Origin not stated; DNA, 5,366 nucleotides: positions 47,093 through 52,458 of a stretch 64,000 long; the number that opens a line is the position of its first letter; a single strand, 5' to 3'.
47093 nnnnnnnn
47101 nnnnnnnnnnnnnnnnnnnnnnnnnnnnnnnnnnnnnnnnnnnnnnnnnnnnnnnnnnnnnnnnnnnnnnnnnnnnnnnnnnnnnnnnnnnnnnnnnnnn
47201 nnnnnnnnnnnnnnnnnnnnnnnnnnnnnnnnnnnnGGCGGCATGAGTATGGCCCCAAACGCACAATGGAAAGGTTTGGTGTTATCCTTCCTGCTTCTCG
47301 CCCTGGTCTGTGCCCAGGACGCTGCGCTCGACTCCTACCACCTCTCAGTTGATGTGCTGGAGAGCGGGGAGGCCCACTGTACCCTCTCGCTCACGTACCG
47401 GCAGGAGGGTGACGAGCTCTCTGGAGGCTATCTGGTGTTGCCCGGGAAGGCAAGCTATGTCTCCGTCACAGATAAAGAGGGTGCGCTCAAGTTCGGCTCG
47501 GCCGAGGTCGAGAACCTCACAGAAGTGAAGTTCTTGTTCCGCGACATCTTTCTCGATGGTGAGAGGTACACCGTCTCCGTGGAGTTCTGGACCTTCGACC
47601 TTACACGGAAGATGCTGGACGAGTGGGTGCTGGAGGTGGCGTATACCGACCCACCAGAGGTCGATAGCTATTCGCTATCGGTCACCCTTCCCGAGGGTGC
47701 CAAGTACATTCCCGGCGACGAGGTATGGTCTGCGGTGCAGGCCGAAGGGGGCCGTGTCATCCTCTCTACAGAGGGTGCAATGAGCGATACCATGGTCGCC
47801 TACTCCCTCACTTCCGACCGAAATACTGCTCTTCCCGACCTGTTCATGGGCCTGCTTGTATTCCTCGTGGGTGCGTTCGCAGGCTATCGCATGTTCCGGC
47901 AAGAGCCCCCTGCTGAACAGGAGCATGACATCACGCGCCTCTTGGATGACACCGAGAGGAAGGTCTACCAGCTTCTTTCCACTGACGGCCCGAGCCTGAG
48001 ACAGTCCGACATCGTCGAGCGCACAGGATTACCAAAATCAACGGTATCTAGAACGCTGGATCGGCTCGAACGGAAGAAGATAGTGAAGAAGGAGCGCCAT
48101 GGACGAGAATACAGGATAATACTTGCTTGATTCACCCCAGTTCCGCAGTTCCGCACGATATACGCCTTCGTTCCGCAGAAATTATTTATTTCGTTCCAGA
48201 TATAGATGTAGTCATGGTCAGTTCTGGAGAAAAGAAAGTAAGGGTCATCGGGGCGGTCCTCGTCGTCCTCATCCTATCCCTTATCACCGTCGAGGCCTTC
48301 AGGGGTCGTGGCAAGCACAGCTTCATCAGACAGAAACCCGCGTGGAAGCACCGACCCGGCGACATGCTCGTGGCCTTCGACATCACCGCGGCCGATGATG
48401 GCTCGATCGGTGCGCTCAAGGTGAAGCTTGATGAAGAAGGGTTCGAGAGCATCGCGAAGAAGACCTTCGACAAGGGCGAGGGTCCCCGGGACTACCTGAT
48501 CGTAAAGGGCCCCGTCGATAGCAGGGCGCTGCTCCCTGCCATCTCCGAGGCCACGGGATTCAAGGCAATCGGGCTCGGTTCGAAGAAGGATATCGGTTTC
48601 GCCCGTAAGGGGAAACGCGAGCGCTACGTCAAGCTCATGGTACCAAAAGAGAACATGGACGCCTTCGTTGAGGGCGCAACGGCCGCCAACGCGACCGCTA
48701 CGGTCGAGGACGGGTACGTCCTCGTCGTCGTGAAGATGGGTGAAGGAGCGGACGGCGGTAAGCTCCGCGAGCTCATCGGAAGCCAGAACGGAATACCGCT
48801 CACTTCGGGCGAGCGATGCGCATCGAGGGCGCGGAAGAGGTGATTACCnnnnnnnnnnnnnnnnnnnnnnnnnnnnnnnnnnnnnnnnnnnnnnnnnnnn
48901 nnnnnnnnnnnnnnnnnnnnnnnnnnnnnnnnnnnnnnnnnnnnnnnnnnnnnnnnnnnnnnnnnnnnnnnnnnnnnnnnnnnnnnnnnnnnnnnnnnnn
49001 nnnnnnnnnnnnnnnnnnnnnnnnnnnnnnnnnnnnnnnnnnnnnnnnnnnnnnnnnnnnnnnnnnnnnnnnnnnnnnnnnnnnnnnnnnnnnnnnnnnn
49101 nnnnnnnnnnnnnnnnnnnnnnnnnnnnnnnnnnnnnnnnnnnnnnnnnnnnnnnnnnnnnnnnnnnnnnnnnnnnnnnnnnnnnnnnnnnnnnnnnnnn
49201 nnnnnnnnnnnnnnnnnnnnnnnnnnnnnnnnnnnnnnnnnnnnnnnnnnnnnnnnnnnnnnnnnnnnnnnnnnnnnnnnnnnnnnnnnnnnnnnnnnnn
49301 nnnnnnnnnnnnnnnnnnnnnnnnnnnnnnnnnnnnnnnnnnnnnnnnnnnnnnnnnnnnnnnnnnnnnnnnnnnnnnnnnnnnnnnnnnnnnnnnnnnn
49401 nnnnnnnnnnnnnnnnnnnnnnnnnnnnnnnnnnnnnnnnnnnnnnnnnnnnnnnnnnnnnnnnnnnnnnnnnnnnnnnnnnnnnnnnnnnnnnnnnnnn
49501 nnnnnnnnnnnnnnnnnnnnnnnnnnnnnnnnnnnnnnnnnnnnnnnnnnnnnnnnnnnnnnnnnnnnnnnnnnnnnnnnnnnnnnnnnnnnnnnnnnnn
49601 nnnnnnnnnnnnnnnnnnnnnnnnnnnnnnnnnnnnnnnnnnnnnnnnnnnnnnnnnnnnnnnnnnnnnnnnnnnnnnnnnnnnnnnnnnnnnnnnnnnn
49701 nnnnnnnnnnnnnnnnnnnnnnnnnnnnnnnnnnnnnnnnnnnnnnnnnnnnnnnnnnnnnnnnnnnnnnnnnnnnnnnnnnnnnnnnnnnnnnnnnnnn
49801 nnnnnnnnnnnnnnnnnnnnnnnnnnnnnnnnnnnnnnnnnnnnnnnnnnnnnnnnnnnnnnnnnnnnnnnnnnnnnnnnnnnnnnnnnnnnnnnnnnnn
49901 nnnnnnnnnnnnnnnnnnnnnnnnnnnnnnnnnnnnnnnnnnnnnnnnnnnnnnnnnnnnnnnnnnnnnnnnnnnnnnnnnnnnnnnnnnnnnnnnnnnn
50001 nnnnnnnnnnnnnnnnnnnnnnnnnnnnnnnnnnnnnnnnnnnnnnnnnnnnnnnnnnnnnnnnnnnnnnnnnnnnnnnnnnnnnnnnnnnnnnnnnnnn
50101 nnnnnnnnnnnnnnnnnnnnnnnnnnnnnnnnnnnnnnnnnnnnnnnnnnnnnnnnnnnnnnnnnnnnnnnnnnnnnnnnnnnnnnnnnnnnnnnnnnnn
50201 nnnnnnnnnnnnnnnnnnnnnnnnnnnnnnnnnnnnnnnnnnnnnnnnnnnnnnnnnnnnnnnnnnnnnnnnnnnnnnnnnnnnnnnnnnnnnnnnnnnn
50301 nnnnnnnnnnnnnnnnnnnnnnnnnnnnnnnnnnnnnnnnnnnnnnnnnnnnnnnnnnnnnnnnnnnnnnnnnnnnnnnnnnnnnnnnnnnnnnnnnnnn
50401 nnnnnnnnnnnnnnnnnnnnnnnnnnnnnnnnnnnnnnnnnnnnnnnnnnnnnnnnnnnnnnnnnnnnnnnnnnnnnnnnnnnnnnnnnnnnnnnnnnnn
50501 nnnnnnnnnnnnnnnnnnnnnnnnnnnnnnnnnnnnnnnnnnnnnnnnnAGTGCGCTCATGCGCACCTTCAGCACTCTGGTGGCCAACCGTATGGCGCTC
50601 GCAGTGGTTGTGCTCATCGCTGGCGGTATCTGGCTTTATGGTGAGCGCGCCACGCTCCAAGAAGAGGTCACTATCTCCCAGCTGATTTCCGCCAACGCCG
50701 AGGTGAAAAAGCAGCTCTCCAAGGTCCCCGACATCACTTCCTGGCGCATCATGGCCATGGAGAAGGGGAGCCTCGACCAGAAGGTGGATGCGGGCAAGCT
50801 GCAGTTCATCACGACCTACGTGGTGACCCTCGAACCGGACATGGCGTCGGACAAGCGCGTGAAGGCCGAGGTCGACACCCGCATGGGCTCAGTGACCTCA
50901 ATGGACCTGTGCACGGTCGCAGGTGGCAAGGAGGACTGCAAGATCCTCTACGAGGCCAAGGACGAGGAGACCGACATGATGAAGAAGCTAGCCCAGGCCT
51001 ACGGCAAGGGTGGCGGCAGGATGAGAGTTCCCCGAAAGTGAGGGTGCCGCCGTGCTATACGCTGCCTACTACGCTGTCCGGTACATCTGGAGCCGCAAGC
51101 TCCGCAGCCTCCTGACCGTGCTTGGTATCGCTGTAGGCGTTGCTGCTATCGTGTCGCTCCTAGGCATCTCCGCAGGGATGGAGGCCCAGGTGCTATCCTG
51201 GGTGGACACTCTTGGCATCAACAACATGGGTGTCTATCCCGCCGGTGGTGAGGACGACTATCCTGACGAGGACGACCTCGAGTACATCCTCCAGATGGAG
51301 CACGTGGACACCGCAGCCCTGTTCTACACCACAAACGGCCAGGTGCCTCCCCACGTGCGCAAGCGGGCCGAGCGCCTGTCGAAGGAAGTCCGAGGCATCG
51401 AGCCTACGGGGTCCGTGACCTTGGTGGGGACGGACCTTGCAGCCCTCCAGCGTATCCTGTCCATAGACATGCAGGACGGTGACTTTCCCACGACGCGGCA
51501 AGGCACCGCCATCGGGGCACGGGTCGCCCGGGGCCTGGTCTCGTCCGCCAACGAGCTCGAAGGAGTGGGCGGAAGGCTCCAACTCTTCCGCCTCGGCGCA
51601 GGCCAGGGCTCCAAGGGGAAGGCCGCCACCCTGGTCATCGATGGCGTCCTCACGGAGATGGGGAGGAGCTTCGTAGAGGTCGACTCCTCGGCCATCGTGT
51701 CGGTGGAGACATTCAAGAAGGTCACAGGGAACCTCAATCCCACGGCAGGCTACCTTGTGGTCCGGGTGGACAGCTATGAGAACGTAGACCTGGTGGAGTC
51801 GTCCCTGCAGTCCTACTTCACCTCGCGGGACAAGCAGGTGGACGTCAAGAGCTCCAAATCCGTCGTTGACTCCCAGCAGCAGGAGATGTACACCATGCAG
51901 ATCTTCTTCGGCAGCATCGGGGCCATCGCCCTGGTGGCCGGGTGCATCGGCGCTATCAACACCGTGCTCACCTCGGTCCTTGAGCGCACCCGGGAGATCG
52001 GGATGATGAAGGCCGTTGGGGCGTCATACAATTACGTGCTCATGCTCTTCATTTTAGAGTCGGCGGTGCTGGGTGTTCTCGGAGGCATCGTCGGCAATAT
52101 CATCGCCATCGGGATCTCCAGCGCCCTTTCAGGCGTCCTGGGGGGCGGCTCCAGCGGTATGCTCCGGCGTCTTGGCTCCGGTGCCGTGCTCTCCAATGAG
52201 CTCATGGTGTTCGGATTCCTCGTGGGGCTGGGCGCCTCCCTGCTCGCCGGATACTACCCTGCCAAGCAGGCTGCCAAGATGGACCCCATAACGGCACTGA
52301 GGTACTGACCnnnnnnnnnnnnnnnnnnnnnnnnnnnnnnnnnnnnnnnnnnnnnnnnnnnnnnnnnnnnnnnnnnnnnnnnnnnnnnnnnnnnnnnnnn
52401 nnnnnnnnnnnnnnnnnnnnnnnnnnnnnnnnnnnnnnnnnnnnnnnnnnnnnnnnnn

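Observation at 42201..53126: Tandem, rearranged duplication of a five-gene envelope cassette: membrane wHTH + small TM protein + CARDB-like surface protein + MacB/FtsX ABC exporter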

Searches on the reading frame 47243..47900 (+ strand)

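Call 38: search_protein_families(library=pfam, proteins=[window:47243-47900:+], max_evalue=0.1)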
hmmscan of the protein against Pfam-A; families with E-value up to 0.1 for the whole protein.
window:47243-47900:+ (219 aa): 0 families

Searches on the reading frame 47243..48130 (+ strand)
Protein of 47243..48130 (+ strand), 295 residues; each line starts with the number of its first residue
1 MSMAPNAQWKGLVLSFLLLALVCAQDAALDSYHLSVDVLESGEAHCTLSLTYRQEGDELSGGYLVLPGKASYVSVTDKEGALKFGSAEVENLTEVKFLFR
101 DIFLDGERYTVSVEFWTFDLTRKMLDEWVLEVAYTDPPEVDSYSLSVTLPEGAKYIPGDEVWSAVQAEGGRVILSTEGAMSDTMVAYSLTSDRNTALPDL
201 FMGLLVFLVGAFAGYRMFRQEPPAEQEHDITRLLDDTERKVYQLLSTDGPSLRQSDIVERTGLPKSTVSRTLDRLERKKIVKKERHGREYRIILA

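Call 3: search_protein_families(library=pfam, proteins=[window:47243-48130:+], max_evalue=0.01)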
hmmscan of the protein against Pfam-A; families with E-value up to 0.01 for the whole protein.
window:47243-48130:+ (295 aa): 13 families
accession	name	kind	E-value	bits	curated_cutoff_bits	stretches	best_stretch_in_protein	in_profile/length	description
PF24034.1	DUF7343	-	1.2e-13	51.2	27.6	1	234-294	2-61/62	Domain of unknown function (DUF7343)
PF12802.13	MarR_2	-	5.3e-10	39.8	27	1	248-287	18-56/61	MarR family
PF09339.16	HTH_IclR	-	4.1e-08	33.3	22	1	243-284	10-51/52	IclR helix-turn-helix domain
PF13412.12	HTH_24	-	1.4e-07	31.4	21.9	1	234-282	1-48/48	Winged helix-turn-helix DNA-binding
PF01978.25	TrmB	-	1.6e-06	28.3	25.6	1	234-286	6-57/68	Sugar-specific transcriptional regulator TrmB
PF01047.28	MarR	-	3.2e-06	27.4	24.6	1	249-286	16-52/59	MarR family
PF25213.1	HVO_A0261_N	-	1.6e-05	25.1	35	1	244-292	17-63/86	HVO_A0261 N-terminal domain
PF03965.22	Penicillinase_R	-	2.3e-05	25.1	22.6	1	236-290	3-60/115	Penicillinase repressor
PF13545.12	HTH_Crp_2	-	0.0002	21.7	27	1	251-292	22-61/70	Crp-like helix-turn-helix domain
PF01022.26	HTH_5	-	0.00071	19.8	22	1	241-283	7-47/47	Bacterial regulatory protein, arsR family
PF12840.13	HTH_20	-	0.0012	19.3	27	1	233-283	1-50/51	Helix-turn-helix domain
PF13404.12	HTH_AsnC-type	-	0.0018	18.5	27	1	234-276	1-42/42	AsnC-type helix-turn-helix domain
PF17782.7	DprA_WH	-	0.0095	16.4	22.9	0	233-276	9-50/61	DprA winged helix domain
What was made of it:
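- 47243..48130 (+): B1: membrane-tethered wHTH regulator (signal/TM, ~165-aa all-beta ectodomain, TM, cytoplasmic DUF7343/MarR-like wHTH); starts 6 nt after A5. Pfam DUF7343 51.2 bits, MarR_2 (call 3).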

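Call 4: search_protein_families(library=ncbifam, proteins=[window:47243-48130:+], max_evalue=0.01)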
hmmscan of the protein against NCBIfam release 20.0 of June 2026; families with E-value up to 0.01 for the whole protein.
window:47243-48130:+ (295 aa): 9 families
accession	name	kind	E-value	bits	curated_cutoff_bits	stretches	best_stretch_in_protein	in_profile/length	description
NF033788.1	HTH_metalloreg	subfamily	2.5e-07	30.4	55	1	234-289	9-63/77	metalloregulator ArsR/SmtB family transcription factor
NF053606.1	Sta1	subfamily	4.2e-05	23.6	80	1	234-287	18-70/100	Sta1 family transcriptional regulator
NF008273.0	PRK11050.1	equivalog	0.00028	20.6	153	1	231-285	35-88/156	manganese-binding transcriptional regulator MntR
NF053755.1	MsvR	equivalog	0.0003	20.6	220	1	251-290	26-65/236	transcriptional factor MsvR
NF040939.2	trans_reg_lrs14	equivalog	0.0004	20.4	90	1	234-286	19-71/103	Lrs14 family HTH-type transcriptional regulator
TIGR01884.1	cas_HTH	subfamily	0.0018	17.7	60.2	1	234-291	140-197/202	CRISPR-associated CARF protein Csa3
NF041230.1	BagL_FevM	exception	0.006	16.6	230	1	235-287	37-90/145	MarR family transcriptional regulator BagL/FevM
NF033789.1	repress_SdpR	subfamily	0.0086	16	100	0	233-288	5-58/79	autorepressor SdpR family transcription factor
TIGR02944.1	suf_reg_Xantho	equivalog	0.0095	16.3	110.65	0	230-285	4-59/130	SUF system Fe-S cluster assembly regulator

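Call 14: find_homologous_proteins(query=window:47243-48130:+)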
Query window:47243-48130:+ (295 aa): 4 proteins with E <= 0.001 among 1998 candidates.
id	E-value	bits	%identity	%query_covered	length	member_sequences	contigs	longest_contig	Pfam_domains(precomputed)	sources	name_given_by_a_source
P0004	1.3e-182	623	100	96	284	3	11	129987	PF01047.29,PF13412.13,PF01978.26,PF03965.23,PF09339.17,PF12802.14,PF24034.2,PF25213.2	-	-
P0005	3.0e-147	507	80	99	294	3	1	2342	PF13412.13,PF01978.26,PF09339.17,PF12802.14,PF24034.2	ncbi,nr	ncbi:MAG: MarR family transcriptional regulator, partial [Candidatus Undinarchaeales archaeon]|nr:Ma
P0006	3.1e-103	363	62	90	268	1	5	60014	PF01047.29,PF13412.13,PF01978.26,PF03965.23,PF09339.17,PF12802.14,PF13545.13,PF24034.2,PF01325.26,PF25213.2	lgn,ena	-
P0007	1.3e-101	358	63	90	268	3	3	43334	PF01047.29,PF13412.13,PF01978.26,PF03965.23,PF09339.17,PF12802.14,PF24034.2,PF25213.2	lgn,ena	-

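Call 82: predict_structure(alignment_id=A5)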
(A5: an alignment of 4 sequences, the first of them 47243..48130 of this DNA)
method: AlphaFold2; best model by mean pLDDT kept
length: 295 residues; sequences in the alignment: 4
mean_pLDDT: 53.0   pTM: 0.36
mean pLDDT of the five models: 53.0, 51.9, 44.8, 43.5, 42.6
residues with pLDDT >= 90: 14; 70-90: 46; 50-70: 95; < 50: 140
segments of 3 or more residues with pLDDT < 50: 1-41, 102-104, 120-135, 153-228
pLDDT, mean of each block of 10 residues (from residue 1): 41 38 30 40 60 55 54 66 57 52 56 61 43 50 57 45 27 21 21 31 38 36 42 80 78 88 90 85 81 80
secondary structure, 60 per line:
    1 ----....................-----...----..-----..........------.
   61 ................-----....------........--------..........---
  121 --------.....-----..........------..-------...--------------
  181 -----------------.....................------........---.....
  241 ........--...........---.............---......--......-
elements in order: H5-24 E30-32 E44-53 E60-76 E82-85 E92-99 E108-117 E129-133 E139-148 E164-166 H198-218 H225-232 H236-248 E251-253 H254-261 H265-277 E281-286 E289-294
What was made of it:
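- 47243..48130 (+): In the AF2 model only the wHTH is confident (call 82).
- On DUF7343 membrane-associated wHTH regulators: The wHTH is confidently modelled in B1 (pLDDT 80-90, call 82).
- Tried and rejected: Too poor in the ectodomain (pLDDT ~55) to search with (call 82).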

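Call 88: search_protein_families(library=padloc, proteins=[window:47243-48130:+], max_evalue=0.001)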
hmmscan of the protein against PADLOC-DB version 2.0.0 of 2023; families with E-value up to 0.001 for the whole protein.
window:47243-48130:+ (295 aa): 12 families
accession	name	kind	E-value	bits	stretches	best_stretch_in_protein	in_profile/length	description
PDLC01438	Csa3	-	5.1e-07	28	1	232-290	144-197/305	"CAS-I,CAS-II,CAS-III,CAS-IV,CAS-V,CAS-VI; associated_signaling"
PDLC01852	CARF3--CARF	-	1.4e-06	26.4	1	229-291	136-197/208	-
PDLC01858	CARF3--CARF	-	3.2e-06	25.2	1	233-287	141-193/204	-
PDLC01860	CARF3--CARF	-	1.2e-05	23.5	1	230-289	137-195/210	-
PDLC01879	CARF3--CARF_TM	-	4.3e-05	21.3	1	234-292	154-209/222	-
PDLC01857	CARF3--CARF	-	9e-05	20.2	1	237-291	130-184/201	-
PDLC04368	PDC-M05A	-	9.4e-05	20.3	1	232-289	9-67/201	-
PDLC01434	CasR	-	0.00013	19.9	1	233-292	125-182/191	"CAS-I,CAS-II,CAS-III,CAS-IV,CAS-V,CAS-VI; associated_signaling"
PDLC01848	CARF3--CARF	-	0.00014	19.6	1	234-285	135-183/197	-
PDLC01720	Csa3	-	0.00016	20.2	1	232-289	32-83/118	Csa3_1_CAS-I-II-III-IV-V-VI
PDLC01870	CARF3--CARF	-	0.00031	18.6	1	238-289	138-189/228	-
PDLC03963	SoFic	-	0.00064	17.2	1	230-289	285-346/361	-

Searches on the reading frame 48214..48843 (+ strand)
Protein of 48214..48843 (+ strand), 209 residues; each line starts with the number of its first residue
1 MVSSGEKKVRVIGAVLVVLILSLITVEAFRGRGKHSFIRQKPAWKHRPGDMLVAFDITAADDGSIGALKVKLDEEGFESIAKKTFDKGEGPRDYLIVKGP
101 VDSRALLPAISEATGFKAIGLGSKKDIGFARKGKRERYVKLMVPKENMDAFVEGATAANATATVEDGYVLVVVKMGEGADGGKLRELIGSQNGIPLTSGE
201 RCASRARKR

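Call 3: search_protein_families(library=pfam, proteins=[window:48214-48843:+], max_evalue=0.01)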
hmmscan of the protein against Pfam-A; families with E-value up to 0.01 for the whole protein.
window:48214-48843:+ (209 aa): 0 families

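Call 4: search_protein_families(library=ncbifam, proteins=[window:48214-48843:+], max_evalue=0.01)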
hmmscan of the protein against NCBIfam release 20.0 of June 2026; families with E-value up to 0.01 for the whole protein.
window:48214-48843:+ (209 aa): 0 families

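Call 88: search_protein_families(library=padloc, proteins=[window:48214-48843:+], max_evalue=0.001)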
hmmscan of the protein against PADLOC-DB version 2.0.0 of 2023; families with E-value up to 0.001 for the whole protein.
window:48214-48843:+ (209 aa): 0 families

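Call 93: search_solved_structures(query=A8, max_evalue=10)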
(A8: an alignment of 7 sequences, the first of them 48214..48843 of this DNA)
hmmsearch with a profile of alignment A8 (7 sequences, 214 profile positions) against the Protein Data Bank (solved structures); distinct sequences matched with E-value up to 10: 1.
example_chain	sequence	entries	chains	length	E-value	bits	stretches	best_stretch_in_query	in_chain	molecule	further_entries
9p1x_G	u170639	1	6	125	0.55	13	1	136-171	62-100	P-II family nitrogen regulatory protein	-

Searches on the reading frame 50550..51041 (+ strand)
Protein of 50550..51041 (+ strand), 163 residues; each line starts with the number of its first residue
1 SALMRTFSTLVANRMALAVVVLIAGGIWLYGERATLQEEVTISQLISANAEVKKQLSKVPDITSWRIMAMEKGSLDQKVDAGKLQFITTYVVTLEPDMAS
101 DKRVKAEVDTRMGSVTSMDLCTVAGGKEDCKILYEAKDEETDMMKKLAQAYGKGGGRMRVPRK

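Call 38: search_protein_families(library=pfam, proteins=[window:50550-51041:+], max_evalue=0.1)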
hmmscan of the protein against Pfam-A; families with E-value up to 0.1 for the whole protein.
window:50550-51041:+ (163 aa): 3 families
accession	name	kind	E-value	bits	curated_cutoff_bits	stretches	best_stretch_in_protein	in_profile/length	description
PF19245.4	DUF5893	-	0.002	18.6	25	1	39-77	91-129/147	Family of unknown function (DUF5893)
PF19487.4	DUF6023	-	0.063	13.6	26.8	0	15-79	12-73/150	Family of unknown function (DUF6023)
PF19084.5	DUF5775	-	0.068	13.9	28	0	15-61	10-55/81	Family of unknown function (DUF5775)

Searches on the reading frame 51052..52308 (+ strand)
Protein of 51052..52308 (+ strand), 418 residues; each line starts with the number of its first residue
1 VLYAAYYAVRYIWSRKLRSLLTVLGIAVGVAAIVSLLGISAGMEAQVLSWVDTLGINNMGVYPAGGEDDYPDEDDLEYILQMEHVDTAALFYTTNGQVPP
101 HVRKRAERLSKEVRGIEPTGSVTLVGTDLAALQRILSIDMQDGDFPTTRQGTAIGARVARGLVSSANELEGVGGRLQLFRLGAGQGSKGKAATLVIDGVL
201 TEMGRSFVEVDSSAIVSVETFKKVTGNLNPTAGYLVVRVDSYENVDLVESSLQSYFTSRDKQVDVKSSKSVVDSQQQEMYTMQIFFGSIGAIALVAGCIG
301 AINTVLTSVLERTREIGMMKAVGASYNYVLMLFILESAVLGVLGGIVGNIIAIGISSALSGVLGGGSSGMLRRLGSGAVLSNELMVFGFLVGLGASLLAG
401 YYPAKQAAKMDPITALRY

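Call 3: search_protein_families(library=pfam, proteins=[window:51052-52308:+], max_evalue=0.01)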
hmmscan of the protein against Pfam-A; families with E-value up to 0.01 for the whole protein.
window:51052-52308:+ (418 aa): 2 families
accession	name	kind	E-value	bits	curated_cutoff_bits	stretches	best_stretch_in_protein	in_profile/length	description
PF12704.14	MacB_PCD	-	6.4e-16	59.7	27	1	19-254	1-206/207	MacB-like periplasmic core domain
PF02687.27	FtsX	-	9.7e-16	58.3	25.5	1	288-412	2-120/120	FtsX-like permease C-terminal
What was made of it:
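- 51052..52308 (+): B5: type VII ABC permease. Pfam MacB_PCD 59.7 + FtsX 58.3 bits (call 3).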

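Call 4: search_protein_families(library=ncbifam, proteins=[window:51052-52308:+], max_evalue=0.01)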
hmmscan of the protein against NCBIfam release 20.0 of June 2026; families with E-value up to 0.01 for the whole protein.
window:51052-52308:+ (418 aa): 10 families
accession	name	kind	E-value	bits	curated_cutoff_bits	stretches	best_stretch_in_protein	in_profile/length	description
NF007826.0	PRK10535.1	equivalog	2.8e-32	111.8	966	2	236-416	473-645/648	macrolide ABC transporter ATP-binding protein/permease MacB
TIGR03434.1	ADOP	subfamily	1.4e-18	66.5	622.3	1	196-418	595-802/803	ADOP family duplicated permease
TIGR02212.1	lolCE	equivalog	3.9e-14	52.4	362.45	1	5-418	4-410/411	lipoprotein-releasing ABC transporter permease subunit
NF038346.1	FtsX_actino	exception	1.3e-12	47.7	250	1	252-397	149-299/308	permease-like cell division protein FtsX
NF038347.1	FtsX_Gpos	exception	1.3e-12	47.7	225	1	220-395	109-286/296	permease-like cell division protein FtsX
TIGR00439.2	FtsX_Gneg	equivalog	8.7e-10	38.3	255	1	262-399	146-286/292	permease-like cell division protein FtsX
NF008357.0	PRK11146.1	exception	3.1e-08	32.9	439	1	17-415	25-410/414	lipoprotein-releasing ABC transporter permease subunit LolE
TIGR02213.1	lolE_release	exception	3.8e-08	32.6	540.35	1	295-416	276-408/411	lipoprotein-releasing ABC transporter permease subunit LolE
NF008076.0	PRK10814.1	exception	4.6e-08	32.5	473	1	300-418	281-398/399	lipoprotein-releasing ABC transporter permease subunit LolC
TIGR01185.1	devC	equivalog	0.0091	15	290.35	0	236-353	211-328/380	ABC transporter permease DevC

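Call 50: search_solved_structures(query=window:51052-52308:+, max_evalue=0.001)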
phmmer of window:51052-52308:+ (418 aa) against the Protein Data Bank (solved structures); distinct sequences matched with E-value up to 0.001: 13.
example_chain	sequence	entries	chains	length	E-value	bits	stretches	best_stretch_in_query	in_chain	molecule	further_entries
5gko_A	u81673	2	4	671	5e-27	98.2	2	234-416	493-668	Macrolide export ATP-binding/permease protein MacB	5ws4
5lil_A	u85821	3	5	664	7.3e-25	91.1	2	221-416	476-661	Macrolide export ATP-binding/permease protein MacB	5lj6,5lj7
5nik_J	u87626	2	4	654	1.2e-24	90.5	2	269-416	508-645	Macrolide export ATP-binding/permease protein MacB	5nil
5xu1_M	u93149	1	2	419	1.7e-24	89.9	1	268-418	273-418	ABC transporter permeae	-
9o9x_C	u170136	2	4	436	3.7e-20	75.6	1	238-417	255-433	ABC transporter permease YtrF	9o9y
9w35_A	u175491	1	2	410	1.2e-07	34.4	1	287-418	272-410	LolF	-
9w37_A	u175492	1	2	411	1.2e-07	34.4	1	287-418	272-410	LolF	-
7arh_C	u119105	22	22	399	3.2e-07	33.1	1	291-418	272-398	Lipoprotein-releasing ABC transporter permease subunit LolC | Lipo-releasing system transmembrane protein lolC | Lipoprotein-releasing system transmembrane prot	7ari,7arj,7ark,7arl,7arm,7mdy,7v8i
9w2w_A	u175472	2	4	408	4.2e-06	29.4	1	287-416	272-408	LolF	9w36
9rli_E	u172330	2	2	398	4.7e-06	29.2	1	292-415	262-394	Lipoprotein-releasing system transmembrane protein LolE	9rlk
7arh_E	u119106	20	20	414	5.8e-06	28.9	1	292-415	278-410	Lipoprotein-releasing system transmembrane protein LolE | Lipoprotein transporter subunit LolE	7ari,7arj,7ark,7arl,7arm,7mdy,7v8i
7mdx_B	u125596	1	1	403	1.2e-05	27.8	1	292-412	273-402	Lipoprotein-releasing system transmembrane protein LolE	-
7mdx_A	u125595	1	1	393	2.6e-05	26.8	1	291-412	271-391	Lipoprotein-releasing system transmembrane protein LolC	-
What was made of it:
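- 51052..52308 (+): PDB best match MacB (call 50).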

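Call 88: search_protein_families(library=padloc, proteins=[window:51052-52308:+], max_evalue=0.001)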
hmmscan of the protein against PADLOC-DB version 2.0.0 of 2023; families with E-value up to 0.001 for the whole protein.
window:51052-52308:+ (418 aa): 2 families
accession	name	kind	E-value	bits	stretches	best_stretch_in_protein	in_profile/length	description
PDLC01991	CARF_m8--CARF_LolE_TM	-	1e-10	38.4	1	275-354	422-504/810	-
PDLC01990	CARF_m8--CARF_Beta-galactosidase_LolE_TM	-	5.7e-08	28.5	1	292-358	1420-1484/1791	-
